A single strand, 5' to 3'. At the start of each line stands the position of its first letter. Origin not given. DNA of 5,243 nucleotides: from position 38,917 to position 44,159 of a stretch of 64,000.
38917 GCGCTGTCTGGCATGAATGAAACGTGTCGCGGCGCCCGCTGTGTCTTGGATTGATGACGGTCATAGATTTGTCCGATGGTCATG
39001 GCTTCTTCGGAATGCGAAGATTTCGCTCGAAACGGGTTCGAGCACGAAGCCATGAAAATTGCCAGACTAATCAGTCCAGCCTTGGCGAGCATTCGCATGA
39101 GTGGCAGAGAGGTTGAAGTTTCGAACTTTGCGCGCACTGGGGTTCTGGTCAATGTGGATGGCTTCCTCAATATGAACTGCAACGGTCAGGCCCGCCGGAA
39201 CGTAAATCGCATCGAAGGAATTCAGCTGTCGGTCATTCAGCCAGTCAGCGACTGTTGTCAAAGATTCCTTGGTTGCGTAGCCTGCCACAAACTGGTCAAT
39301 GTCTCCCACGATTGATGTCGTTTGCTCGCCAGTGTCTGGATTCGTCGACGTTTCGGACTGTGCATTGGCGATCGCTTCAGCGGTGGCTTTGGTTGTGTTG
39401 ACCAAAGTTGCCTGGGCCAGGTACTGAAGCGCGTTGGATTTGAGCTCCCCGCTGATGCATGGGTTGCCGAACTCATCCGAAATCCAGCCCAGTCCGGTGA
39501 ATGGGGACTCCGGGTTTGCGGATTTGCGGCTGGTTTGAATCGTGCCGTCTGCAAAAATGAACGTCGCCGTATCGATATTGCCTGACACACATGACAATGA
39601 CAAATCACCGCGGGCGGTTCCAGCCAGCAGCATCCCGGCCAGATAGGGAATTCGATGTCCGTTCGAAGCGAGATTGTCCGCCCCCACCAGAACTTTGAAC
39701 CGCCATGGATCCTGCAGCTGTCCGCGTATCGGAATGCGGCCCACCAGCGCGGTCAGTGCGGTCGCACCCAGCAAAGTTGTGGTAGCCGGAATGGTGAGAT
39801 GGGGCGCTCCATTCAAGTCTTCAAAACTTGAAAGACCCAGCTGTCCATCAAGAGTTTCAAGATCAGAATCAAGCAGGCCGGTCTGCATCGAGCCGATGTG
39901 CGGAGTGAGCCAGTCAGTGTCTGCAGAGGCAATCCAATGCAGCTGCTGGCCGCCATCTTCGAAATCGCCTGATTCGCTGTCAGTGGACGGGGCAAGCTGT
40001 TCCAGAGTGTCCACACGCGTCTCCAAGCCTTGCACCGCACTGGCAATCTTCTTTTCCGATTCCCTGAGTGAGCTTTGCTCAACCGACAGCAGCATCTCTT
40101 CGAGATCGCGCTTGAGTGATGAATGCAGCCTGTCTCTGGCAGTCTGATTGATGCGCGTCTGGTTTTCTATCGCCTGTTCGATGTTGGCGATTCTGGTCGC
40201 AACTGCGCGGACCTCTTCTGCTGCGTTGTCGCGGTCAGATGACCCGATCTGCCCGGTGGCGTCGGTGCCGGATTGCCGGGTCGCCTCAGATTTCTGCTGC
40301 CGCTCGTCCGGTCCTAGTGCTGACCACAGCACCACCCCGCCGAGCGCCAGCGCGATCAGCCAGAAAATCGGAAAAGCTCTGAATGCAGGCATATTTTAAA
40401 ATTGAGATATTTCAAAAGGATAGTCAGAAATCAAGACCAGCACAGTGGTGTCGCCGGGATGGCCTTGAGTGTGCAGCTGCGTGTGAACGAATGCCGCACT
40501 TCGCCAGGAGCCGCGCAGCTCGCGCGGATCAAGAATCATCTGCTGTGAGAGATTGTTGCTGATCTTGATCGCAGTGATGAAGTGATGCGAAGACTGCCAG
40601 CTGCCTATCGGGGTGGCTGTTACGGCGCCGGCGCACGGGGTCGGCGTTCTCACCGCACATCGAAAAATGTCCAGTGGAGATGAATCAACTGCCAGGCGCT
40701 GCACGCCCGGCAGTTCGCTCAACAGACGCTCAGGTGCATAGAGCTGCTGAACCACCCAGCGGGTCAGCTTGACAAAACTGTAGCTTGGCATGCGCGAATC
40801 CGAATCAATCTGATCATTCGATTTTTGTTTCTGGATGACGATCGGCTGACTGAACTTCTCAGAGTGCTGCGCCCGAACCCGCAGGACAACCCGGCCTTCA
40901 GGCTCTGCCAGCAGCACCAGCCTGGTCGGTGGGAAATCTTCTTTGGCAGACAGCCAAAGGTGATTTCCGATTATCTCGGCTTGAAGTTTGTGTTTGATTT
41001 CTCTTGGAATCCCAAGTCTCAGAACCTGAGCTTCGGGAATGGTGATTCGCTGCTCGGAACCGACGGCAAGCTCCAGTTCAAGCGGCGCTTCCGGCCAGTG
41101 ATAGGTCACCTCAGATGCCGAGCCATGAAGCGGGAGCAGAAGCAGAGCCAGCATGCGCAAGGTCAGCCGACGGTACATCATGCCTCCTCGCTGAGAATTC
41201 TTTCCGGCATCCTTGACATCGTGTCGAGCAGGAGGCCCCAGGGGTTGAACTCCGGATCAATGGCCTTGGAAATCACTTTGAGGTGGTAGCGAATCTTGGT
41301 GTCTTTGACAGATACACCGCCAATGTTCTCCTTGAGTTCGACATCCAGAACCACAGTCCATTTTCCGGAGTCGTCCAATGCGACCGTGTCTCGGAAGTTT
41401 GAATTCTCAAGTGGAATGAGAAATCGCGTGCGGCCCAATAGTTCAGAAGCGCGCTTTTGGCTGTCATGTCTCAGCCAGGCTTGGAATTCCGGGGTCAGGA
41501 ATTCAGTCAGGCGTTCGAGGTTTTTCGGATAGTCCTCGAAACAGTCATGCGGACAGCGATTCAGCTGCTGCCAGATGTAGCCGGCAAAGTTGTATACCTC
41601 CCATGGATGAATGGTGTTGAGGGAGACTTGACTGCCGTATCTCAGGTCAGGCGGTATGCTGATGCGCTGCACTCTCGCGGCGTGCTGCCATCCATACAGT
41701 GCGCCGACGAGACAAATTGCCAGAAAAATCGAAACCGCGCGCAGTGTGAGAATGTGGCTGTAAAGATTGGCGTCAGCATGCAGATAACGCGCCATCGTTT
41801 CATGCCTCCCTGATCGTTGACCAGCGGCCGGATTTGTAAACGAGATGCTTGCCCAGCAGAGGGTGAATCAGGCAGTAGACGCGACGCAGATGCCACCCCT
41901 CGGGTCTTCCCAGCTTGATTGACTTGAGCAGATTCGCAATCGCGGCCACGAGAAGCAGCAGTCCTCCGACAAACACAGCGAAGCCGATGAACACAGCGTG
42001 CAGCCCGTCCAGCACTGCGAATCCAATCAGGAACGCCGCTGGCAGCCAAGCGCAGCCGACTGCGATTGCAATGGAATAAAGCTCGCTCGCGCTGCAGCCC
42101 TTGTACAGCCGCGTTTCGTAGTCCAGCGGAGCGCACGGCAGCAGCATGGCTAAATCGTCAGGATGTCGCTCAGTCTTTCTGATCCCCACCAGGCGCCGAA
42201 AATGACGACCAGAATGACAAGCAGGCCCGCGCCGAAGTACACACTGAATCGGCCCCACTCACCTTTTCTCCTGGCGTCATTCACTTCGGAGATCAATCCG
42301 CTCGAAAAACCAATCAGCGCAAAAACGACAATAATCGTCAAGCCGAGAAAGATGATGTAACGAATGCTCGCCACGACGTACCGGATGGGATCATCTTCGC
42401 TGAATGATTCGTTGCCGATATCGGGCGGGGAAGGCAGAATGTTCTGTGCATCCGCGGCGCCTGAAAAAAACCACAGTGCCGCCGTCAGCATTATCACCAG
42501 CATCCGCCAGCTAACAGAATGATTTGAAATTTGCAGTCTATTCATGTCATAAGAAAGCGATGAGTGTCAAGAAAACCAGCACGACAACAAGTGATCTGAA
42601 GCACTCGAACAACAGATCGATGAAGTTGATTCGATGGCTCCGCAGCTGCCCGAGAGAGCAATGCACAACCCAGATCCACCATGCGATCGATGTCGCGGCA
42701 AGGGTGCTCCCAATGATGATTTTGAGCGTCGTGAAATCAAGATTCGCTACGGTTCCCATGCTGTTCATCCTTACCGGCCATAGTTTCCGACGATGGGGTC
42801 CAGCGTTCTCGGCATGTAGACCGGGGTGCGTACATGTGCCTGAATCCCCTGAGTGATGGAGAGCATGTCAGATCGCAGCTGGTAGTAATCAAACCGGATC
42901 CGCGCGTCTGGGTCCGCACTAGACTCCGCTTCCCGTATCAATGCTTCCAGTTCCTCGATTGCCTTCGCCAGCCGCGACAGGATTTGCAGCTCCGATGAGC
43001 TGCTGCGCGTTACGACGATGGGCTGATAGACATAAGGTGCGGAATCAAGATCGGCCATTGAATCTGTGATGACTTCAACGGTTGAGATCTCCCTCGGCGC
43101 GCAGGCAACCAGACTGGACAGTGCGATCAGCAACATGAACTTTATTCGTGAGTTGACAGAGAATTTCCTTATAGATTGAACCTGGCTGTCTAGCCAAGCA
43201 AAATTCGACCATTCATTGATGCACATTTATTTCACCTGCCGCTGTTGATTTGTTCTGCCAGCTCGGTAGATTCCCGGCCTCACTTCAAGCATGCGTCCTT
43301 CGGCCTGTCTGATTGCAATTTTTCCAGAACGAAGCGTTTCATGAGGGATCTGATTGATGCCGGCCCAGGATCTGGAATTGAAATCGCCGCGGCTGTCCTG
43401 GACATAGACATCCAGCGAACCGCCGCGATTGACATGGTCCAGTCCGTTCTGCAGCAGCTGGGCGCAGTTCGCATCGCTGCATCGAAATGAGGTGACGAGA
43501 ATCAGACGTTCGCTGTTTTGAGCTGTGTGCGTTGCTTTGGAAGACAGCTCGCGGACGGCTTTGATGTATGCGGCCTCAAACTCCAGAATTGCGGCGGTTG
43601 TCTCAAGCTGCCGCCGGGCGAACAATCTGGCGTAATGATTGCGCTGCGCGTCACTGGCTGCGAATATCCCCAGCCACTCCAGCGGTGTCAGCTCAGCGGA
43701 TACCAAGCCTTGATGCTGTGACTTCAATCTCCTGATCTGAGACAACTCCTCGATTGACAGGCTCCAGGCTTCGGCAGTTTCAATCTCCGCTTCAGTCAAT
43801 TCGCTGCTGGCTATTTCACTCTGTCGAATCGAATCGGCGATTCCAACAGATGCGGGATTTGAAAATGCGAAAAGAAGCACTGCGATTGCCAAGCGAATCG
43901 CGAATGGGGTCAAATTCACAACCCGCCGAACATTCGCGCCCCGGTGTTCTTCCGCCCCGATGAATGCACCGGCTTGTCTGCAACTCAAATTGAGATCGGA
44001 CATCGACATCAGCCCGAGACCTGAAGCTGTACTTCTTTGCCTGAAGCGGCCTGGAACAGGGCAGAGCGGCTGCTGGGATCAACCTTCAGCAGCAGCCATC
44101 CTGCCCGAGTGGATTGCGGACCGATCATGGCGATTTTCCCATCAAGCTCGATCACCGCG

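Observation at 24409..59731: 35.3-kb ICE-like island precisely delimited by a perfect 22-bp direct repeat between sixA and metZ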

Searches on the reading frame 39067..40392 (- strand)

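Call 8: search_protein_families(library=pfam, proteins=[window:39067-40392:-])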
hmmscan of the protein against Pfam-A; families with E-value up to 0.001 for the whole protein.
window:39067-40392:- (441 aa): 0 families

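Call 13: search_protein_families(library=ncbifam, proteins=[window:39067-40392:-])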
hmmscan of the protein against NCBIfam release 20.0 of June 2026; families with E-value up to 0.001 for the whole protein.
window:39067-40392:- (441 aa): 1 family
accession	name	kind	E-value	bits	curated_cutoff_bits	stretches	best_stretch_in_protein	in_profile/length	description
TIGR03752.1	conj_TIGR03752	hypoth_equivalog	3.7e-89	300.2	241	1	196-424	233-469/471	TIGR03752 family integrating conjugative element protein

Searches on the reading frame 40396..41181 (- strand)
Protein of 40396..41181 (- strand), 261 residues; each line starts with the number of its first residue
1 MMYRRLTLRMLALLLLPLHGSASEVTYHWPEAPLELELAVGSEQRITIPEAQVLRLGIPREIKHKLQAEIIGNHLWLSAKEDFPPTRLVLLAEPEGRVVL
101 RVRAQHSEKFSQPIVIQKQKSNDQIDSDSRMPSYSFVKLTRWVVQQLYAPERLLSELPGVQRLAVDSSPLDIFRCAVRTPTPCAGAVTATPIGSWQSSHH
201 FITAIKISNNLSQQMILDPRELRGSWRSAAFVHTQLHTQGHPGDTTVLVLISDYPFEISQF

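Call 8: search_protein_families(library=pfam, proteins=[window:40396-41181:-])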
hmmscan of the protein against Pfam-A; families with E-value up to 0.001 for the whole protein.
window:40396-41181:- (261 aa): 1 family
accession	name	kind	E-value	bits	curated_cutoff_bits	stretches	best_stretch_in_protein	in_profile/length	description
PF11920.14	DUF3438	-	7.1e-42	144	25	1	27-253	4-234/252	Protein of unknown function (DUF3438)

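Call 13: search_protein_families(library=ncbifam, proteins=[window:40396-41181:-])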
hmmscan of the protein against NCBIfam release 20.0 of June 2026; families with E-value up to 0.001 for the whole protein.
window:40396-41181:- (261 aa): 1 family
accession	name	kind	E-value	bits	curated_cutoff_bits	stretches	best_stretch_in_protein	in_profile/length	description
TIGR03749.1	conj_TIGR03749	hypoth_equivalog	2.4e-46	158.4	138.8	1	21-257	10-256/259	TIGR03749 family integrating conjugative element protein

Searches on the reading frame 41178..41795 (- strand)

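Call 8: search_protein_families(library=pfam, proteins=[window:41178-41795:-])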
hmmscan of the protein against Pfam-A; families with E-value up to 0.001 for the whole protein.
window:41178-41795:- (205 aa): 1 family
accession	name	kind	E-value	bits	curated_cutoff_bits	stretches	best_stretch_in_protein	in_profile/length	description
PF11444.14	DUF2895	-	2.3e-49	168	22.6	1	10-200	5-198/198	Protein of unknown function (DUF2895)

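Call 14: search_protein_families(library=ncbifam, proteins=[window:41178-41795:-])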
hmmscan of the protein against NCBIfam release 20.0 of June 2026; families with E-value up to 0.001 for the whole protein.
window:41178-41795:- (205 aa): 1 family
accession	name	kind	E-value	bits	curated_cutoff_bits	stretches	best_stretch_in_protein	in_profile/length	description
TIGR03746.1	conj_TIGR03746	equivalog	2.3e-50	170.9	137.25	1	9-200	6-200/202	PFL_4703 family integrating conjugative element protein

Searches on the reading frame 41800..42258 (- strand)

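Call 8: search_protein_families(library=pfam, proteins=[window:41800-42258:-])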
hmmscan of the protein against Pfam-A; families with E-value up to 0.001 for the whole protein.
window:41800-42258:- (152 aa): 1 family
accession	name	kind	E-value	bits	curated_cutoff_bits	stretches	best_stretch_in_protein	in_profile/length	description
PF11990.13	DUF3487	-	1.2e-12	48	27.8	1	45-150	10-113/114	Protein of unknown function (DUF3487)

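Call 14: search_protein_families(library=ncbifam, proteins=[window:41800-42258:-])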
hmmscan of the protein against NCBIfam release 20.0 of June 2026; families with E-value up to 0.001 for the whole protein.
window:41800-42258:- (152 aa): 1 family
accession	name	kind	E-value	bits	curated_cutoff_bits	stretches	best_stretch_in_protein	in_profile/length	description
TIGR03750.1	conj_TIGR03750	hypoth_equivalog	1.5e-13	50.7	70.75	1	45-150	8-111/111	TIGR03750 family conjugal transfer protein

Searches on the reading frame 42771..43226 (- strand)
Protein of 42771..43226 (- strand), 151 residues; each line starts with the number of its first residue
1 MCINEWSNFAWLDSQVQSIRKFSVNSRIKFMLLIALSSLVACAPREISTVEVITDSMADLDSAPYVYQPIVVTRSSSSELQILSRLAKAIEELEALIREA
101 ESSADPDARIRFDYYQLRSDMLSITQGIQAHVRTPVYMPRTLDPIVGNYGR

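Call 9: search_protein_families(library=pfam, proteins=[window:42771-43226:-])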
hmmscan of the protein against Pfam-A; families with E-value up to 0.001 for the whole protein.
window:42771-43226:- (151 aa): 1 family
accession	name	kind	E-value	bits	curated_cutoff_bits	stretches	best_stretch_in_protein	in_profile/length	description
PF09686.15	Plasmid_RAQPRD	-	6.7e-16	58.7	23.1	1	78-149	4-76/76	Plasmid protein of unknown function (Plasmid_RAQPRD)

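Call 14: search_protein_families(library=ncbifam, proteins=[window:42771-43226:-])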
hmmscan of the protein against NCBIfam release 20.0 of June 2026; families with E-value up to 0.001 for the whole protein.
window:42771-43226:- (151 aa): 1 family
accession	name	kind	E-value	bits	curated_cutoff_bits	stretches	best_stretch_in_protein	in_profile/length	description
TIGR01690.2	ICE_RAQPRD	equivalog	2.5e-15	56.4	50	1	76-150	3-79/80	integrative conjugative element protein, RAQPRD family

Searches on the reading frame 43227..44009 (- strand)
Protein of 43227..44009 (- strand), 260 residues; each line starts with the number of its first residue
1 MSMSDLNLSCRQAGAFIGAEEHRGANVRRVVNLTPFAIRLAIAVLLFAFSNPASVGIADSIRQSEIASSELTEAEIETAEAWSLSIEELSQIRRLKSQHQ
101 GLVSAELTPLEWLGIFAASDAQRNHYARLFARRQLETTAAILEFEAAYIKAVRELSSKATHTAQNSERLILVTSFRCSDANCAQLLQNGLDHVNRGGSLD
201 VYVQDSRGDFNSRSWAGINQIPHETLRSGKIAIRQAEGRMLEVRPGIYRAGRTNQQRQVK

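Call 9: search_protein_families(library=pfam, proteins=[window:43227-44009:-])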
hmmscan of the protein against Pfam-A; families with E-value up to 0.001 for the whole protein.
window:43227-44009:- (260 aa): 0 families

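Call 14: search_protein_families(library=ncbifam, proteins=[window:43227-44009:-])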
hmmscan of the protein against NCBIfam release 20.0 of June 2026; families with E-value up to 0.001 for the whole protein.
window:43227-44009:- (260 aa): 1 family
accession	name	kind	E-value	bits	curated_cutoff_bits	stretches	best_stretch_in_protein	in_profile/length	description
TIGR03759.1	conj_TIGR03759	hypoth_equivalog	2.5e-24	85.8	126.4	1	75-244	5-183/200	TIGR03759 family integrating conjugative element protein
